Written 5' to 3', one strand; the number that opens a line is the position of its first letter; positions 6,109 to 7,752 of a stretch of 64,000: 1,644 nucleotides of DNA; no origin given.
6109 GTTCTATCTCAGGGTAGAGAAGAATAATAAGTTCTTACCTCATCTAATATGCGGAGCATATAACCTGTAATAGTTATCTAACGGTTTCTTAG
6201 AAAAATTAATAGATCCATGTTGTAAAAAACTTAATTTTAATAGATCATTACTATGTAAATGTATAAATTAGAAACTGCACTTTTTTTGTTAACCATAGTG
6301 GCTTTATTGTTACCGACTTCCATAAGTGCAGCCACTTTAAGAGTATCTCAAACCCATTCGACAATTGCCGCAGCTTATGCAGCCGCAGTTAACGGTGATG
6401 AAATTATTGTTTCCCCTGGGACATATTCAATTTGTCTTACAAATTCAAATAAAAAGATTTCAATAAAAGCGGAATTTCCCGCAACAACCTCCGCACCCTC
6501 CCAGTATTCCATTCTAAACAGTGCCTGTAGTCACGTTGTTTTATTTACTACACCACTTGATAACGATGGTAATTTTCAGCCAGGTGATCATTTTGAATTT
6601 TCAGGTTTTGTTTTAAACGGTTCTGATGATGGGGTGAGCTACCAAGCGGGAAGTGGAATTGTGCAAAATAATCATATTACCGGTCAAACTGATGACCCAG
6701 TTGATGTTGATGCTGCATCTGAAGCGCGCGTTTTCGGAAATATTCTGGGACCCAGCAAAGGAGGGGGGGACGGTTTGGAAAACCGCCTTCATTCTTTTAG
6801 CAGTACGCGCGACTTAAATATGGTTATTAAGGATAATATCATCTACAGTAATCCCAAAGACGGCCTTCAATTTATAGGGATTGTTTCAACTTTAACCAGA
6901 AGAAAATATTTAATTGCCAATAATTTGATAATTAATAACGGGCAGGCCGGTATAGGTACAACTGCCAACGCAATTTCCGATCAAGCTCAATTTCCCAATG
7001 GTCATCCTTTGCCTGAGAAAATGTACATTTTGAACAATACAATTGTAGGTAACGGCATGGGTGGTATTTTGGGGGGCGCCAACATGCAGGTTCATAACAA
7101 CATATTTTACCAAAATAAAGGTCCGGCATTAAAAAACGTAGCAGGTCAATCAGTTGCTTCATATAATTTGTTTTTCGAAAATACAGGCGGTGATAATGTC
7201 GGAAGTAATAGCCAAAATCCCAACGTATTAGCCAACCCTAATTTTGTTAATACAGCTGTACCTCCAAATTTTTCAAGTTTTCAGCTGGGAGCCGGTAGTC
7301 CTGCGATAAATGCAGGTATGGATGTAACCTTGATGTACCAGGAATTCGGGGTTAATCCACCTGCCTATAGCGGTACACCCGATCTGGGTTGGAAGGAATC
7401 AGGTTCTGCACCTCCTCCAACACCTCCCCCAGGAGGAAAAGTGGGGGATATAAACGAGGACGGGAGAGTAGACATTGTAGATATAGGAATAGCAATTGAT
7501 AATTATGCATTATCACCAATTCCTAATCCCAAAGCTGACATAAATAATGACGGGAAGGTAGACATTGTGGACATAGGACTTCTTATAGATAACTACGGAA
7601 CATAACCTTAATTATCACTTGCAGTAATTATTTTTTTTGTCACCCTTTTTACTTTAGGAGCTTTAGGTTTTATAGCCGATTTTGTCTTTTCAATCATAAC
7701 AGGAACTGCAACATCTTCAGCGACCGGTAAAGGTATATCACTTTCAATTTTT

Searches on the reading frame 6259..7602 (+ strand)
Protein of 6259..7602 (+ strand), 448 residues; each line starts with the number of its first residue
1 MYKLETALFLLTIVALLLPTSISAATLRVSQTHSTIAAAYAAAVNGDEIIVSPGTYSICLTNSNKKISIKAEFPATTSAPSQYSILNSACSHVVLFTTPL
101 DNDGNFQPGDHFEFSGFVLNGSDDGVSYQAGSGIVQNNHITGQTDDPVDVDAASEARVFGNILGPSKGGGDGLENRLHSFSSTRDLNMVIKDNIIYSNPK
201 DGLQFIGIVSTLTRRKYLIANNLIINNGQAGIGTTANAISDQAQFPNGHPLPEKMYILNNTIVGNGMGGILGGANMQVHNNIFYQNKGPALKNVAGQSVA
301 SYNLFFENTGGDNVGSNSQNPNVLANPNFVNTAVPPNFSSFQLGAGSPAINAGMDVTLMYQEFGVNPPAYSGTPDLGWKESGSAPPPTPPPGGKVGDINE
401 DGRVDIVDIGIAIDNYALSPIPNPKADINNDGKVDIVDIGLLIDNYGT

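Call 41: search_protein_families(library=pfam, proteins=[window:6259-7602:+], max_evalue=0.001)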
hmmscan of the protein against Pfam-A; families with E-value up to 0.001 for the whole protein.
window:6259-7602:+ (448 aa): 2 families
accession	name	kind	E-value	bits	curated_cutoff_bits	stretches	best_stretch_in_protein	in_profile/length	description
PF00404.24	Dockerin_1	-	3.1e-07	30.9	22.9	1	396-443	2-53/57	Dockerin type I domain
PF13229.12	Beta_helix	-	8.5e-06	25.9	25.9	1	111-270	10-142/158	Right handed beta helix region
